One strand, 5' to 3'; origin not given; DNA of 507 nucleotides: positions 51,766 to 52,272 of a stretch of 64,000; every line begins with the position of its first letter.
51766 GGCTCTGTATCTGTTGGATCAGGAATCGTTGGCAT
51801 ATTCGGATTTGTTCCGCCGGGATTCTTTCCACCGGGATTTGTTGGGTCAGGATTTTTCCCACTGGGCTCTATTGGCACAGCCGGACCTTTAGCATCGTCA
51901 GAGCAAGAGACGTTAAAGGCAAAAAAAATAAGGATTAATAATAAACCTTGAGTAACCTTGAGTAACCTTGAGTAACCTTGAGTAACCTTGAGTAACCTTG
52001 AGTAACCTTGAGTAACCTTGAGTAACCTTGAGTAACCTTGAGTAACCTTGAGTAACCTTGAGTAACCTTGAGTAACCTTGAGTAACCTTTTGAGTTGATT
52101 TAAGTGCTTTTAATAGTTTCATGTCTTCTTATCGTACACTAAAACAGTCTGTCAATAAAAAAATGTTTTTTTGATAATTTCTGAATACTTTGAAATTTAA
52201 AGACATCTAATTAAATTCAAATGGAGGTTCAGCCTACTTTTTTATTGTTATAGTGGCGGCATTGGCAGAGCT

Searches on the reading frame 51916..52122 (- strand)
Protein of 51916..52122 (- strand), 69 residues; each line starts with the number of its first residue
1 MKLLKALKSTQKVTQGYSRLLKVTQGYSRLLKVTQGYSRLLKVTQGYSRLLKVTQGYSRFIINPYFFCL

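Call 81: find_homologous_proteins(query=window:51916-52122:-, max_evalue=0.001)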
Query seq(69 aa): no candidate shares three 5-residue words with the query. No homologue found.
